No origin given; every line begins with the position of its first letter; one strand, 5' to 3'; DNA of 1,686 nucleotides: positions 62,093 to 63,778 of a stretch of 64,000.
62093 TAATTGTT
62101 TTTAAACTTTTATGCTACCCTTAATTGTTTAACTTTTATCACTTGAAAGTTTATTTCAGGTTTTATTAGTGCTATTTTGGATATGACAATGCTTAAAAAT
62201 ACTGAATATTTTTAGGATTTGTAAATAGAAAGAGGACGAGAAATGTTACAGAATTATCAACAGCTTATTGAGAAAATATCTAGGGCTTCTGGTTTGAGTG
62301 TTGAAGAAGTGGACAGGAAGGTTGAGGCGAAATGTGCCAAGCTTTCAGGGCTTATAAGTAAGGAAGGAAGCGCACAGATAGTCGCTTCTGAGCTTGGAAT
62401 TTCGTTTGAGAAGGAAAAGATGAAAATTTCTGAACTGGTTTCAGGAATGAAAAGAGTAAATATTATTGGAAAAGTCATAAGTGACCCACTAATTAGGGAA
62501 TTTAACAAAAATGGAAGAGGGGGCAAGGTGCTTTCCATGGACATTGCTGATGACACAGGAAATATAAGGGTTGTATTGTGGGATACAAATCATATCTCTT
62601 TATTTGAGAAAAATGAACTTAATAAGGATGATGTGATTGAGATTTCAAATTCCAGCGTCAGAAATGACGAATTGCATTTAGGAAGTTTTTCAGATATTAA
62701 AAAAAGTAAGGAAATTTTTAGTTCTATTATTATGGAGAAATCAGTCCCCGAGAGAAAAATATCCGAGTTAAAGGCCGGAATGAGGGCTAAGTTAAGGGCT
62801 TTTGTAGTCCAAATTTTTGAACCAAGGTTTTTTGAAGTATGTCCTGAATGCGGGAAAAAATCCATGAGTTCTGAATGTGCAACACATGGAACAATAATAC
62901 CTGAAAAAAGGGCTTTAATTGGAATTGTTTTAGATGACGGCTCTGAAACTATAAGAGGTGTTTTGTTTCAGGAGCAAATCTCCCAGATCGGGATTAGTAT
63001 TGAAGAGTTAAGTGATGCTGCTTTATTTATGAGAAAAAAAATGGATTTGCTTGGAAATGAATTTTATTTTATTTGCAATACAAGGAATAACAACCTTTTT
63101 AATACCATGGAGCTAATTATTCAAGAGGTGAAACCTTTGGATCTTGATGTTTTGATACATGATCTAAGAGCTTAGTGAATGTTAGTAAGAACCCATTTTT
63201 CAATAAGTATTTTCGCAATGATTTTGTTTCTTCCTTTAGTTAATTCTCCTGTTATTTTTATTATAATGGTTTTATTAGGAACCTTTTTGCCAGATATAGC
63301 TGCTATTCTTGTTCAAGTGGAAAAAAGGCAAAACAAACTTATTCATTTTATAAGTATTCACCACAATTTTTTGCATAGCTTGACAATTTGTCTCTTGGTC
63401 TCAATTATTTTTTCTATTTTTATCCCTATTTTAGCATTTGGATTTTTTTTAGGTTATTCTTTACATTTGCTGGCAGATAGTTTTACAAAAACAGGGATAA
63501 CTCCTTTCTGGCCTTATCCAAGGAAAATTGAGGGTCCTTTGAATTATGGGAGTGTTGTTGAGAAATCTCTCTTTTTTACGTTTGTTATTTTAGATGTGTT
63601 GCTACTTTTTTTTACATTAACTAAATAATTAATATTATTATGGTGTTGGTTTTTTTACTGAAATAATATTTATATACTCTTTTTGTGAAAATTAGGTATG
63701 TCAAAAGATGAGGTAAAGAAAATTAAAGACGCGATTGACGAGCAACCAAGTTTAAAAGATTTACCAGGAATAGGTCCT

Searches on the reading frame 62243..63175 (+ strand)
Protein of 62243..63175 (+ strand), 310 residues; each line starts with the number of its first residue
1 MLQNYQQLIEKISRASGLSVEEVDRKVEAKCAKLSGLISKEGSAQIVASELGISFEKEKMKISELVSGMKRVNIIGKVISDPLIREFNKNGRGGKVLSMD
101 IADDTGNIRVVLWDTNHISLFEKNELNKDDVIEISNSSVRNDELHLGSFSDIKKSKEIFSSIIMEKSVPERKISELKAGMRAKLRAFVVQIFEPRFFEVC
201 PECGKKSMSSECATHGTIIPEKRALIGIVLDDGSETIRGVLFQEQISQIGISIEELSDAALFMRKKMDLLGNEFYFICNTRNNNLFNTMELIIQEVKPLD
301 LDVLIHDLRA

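Call 76: search_protein_families(library=pfam, proteins=[window:62243-63175:+], max_evalue=0.001)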
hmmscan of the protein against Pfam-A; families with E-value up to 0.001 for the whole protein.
window:62243-63175:+ (310 aa): 1 family
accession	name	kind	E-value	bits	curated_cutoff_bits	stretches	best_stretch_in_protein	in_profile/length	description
PF01336.31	tRNA_anti-codon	-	2.7e-08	34.1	27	1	82-135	11-54/75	OB-fold nucleic acid binding domain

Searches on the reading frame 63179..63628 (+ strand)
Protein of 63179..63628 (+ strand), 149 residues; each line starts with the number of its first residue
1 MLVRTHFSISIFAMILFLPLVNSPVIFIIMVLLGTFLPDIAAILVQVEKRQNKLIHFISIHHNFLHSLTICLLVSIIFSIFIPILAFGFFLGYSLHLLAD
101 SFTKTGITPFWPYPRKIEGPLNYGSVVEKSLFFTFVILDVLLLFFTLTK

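Call 76: search_protein_families(library=pfam, proteins=[window:63179-63628:+], max_evalue=0.001)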
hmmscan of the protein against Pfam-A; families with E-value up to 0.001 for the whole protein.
window:63179-63628:+ (149 aa): 1 family
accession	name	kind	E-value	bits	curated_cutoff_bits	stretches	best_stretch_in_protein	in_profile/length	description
PF04307.19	YdjM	-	6.7e-17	62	29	1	1-122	1-131/176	YdjM inner membrane protein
